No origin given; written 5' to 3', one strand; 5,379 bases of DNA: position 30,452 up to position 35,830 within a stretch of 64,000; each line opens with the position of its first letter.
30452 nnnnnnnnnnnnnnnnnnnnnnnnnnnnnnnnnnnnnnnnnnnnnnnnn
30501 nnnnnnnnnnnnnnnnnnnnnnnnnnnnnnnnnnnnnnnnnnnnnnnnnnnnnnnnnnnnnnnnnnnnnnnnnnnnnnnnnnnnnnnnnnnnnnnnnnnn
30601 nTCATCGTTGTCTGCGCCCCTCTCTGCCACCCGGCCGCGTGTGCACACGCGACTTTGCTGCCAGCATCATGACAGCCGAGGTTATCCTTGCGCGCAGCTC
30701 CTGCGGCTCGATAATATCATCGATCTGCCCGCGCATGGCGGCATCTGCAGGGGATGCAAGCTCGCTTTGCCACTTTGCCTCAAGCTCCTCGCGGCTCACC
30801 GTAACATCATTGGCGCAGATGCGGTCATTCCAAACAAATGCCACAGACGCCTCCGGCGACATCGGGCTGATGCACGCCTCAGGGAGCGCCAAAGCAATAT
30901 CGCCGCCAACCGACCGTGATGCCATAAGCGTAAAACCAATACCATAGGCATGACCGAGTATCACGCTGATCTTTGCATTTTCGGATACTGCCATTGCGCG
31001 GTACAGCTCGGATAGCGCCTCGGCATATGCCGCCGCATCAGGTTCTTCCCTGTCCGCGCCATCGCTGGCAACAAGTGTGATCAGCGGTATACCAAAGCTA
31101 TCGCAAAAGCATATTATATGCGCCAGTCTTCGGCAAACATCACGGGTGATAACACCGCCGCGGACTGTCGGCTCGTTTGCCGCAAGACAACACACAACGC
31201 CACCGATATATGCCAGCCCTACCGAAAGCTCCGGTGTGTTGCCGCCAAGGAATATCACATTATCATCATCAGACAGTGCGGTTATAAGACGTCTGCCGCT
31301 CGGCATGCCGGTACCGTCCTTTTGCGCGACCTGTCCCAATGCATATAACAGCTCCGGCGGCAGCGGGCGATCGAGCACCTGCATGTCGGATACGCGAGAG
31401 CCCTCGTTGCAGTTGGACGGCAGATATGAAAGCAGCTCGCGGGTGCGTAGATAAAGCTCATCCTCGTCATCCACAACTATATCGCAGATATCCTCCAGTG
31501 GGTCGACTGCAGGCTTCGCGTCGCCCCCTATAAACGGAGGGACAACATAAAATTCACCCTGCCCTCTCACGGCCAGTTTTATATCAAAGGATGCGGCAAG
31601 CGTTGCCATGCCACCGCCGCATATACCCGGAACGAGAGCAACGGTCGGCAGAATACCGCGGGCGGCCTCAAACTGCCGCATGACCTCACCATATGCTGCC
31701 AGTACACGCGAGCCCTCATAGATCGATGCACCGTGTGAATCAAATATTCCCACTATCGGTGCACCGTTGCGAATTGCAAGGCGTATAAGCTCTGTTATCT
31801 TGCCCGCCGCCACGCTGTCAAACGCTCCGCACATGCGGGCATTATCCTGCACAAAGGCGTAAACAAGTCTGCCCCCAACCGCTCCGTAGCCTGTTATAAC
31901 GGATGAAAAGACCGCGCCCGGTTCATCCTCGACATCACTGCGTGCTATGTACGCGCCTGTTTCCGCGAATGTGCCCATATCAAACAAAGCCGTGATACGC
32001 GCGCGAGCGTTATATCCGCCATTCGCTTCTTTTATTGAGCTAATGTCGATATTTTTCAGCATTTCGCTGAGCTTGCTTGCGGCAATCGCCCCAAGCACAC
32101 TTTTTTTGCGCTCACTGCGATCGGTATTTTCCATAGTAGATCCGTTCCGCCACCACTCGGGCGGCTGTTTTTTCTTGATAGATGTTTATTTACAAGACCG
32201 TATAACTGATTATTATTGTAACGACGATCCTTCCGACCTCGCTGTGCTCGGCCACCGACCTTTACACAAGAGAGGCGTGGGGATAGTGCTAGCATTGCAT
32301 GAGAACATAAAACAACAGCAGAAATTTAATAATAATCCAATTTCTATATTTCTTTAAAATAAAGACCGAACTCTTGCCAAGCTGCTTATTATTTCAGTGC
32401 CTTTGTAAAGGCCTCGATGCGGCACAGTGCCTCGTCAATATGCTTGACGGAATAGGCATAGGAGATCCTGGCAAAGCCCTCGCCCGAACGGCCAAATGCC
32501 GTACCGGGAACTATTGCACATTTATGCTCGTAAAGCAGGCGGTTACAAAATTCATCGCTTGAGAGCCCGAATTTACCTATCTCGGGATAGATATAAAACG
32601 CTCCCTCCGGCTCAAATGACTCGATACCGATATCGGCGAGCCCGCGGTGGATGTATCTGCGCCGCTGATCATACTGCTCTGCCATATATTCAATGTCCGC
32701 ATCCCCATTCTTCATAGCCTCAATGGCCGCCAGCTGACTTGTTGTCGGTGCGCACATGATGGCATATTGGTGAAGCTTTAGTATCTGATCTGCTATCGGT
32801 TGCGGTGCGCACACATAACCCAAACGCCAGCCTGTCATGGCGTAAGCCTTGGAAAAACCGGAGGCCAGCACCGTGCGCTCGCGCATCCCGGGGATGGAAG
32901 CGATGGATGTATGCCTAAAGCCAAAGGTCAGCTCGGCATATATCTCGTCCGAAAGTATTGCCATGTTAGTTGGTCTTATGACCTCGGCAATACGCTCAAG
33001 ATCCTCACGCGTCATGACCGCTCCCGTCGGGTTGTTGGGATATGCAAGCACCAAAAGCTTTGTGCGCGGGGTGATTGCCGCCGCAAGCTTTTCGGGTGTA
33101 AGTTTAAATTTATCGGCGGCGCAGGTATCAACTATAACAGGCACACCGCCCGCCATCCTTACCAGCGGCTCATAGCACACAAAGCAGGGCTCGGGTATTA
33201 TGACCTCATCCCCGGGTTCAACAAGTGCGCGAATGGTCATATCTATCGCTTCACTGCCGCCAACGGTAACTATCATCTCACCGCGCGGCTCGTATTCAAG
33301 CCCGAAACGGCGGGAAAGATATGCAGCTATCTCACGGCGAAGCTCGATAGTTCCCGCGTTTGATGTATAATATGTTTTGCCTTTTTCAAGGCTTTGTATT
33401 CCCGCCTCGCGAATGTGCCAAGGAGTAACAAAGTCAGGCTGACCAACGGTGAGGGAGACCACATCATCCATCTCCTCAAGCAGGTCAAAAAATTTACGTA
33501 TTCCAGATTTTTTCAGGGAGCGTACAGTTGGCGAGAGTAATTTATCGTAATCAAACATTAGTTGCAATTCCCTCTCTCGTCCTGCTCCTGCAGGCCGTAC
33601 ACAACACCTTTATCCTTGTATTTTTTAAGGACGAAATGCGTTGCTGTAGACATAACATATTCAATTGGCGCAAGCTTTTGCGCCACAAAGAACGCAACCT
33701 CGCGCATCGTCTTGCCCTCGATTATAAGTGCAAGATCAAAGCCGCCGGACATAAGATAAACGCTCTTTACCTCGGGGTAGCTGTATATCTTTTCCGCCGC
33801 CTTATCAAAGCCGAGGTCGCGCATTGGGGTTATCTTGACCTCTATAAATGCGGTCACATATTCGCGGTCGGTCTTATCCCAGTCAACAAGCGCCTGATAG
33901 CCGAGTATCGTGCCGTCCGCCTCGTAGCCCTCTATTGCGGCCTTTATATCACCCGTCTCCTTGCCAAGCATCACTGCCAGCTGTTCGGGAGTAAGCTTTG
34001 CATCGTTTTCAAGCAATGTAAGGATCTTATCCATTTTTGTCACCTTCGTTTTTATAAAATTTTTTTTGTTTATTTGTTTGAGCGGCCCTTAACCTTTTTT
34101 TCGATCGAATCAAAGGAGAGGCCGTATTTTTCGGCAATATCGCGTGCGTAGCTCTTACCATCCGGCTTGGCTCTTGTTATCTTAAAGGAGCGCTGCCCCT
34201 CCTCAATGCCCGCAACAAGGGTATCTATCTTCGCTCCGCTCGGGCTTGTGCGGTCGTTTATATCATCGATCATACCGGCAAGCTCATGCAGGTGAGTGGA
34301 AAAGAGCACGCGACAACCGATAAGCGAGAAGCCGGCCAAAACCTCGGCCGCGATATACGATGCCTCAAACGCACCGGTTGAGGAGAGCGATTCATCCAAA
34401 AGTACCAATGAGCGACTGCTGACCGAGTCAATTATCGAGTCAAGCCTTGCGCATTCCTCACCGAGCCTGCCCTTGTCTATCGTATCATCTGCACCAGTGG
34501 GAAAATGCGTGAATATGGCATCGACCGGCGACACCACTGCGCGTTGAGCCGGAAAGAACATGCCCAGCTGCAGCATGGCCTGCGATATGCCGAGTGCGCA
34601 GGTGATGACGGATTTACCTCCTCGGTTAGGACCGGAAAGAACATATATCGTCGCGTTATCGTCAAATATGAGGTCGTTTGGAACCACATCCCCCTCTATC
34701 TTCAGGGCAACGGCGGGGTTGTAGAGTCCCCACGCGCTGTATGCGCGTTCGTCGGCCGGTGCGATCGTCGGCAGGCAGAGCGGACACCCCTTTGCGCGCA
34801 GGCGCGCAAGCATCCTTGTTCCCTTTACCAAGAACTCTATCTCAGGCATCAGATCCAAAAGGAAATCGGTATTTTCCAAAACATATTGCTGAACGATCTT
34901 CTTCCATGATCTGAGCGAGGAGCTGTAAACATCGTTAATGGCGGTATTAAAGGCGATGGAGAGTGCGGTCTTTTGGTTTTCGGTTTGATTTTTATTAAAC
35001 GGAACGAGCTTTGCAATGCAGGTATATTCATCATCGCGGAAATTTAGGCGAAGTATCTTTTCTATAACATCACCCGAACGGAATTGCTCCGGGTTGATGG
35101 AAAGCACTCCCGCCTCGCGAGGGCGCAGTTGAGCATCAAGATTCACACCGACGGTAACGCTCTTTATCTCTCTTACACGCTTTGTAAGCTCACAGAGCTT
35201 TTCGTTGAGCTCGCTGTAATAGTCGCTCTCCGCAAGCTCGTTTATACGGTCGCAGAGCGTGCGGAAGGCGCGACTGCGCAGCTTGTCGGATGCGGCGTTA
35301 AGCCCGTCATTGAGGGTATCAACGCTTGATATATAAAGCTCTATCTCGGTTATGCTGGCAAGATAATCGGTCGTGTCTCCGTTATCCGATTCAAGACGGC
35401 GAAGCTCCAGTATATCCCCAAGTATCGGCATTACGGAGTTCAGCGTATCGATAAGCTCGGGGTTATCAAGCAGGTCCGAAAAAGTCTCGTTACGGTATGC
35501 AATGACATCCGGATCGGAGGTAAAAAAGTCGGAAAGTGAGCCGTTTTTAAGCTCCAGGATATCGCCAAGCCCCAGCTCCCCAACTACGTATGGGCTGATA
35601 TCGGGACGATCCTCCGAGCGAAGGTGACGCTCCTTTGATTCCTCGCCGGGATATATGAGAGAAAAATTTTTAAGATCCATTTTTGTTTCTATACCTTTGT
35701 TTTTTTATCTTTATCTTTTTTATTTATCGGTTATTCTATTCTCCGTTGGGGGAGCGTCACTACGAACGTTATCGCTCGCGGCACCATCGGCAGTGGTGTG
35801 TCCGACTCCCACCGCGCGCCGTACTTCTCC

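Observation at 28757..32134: Translationally coupled carboxylase-like operon with no biotin domain and no pump subunit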

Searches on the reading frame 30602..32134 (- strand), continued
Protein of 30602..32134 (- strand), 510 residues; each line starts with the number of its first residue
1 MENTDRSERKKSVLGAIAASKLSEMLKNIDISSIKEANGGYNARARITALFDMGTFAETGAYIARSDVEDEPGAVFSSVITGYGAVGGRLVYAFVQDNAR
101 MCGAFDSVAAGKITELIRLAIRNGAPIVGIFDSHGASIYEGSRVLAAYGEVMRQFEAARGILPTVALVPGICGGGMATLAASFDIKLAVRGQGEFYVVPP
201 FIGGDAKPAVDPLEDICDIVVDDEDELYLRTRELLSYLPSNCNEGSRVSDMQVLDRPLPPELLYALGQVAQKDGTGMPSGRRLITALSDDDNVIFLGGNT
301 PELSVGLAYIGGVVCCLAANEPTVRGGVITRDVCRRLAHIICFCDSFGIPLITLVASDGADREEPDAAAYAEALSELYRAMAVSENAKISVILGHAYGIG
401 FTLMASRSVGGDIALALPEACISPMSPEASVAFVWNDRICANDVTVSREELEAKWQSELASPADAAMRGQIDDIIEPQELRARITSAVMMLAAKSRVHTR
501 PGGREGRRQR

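Call 20: find_encoding_contigs(protein=P0186, flank=6000, max_places=1)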
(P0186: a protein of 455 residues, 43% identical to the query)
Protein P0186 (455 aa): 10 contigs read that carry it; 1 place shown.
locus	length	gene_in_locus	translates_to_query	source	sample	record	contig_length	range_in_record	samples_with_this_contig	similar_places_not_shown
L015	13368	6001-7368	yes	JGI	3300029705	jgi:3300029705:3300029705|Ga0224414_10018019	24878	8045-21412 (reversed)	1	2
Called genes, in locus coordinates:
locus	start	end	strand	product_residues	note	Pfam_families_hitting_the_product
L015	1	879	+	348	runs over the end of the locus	PF06277:EutA (faint), PF06723:MreB_Mbl, PF00022:Actin (weak), PF00012:HSP70, PF14450:FtsA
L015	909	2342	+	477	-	PF01546:Peptidase_M20, PF07687:M20_dimer (weak)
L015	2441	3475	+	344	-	PF02811:PHP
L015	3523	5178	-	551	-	PF03553:Na_H_antiporter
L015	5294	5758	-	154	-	PF12670:DUF3792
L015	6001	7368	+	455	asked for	PF01039:Carboxyl_trans, PF03255:ACCA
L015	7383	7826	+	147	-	PF04277:OAD_gamma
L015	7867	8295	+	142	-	-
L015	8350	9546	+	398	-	PF03977:OAD_beta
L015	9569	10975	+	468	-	PF00682:HMGL-like, PF02436:PYC_OADA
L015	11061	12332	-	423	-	-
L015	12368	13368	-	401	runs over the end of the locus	PF13679:Methyltransf_32, PF13649:Methyltransf_25 (faint), PF13847:Methyltransf_31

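Call 21: find_encoding_contigs(protein=P0160, flank=6000, max_places=1)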
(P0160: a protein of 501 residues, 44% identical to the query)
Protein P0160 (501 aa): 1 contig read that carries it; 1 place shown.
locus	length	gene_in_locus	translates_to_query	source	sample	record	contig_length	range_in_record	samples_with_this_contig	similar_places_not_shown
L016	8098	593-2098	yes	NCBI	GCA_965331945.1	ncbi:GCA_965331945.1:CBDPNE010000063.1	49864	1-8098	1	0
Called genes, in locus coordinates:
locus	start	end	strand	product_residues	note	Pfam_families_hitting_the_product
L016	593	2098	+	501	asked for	PF01039:Carboxyl_trans, PF03255:ACCA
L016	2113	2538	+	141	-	PF04277:OAD_gamma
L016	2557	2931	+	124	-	PF25919:BSH_CusB (faint), PF01597:GCV_H (weak), PF25917:BSH_RND, PF25935:BSH_LcnD (faint), PF25973:BSH_CzcB (faint), PF25984:BSH_YknX, PF25997:BSH_YhbJ (weak), PF00364:Biotin_lipoyl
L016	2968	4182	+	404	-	PF03977:OAD_beta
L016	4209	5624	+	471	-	PF00682:HMGL-like, PF02436:PYC_OADA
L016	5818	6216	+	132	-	PF04542:Sigma70_r2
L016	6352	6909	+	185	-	PF00156:Pribosyltran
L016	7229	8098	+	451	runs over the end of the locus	PF01595:CNNM, PF00571:CBS (faint), PF03471:CorC_HlyC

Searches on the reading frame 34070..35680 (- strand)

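Call 72: search_protein_families(library=pfam, proteins=[window:34070-35680:-], max_evalue=0.0001)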
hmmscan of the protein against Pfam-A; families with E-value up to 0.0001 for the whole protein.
window:34070-35680:- (536 aa): 1 family
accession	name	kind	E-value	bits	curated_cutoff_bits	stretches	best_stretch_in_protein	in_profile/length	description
PF00488.27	MutS_V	-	2.8e-19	70.3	30.2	1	347-474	2-130/188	MutS domain V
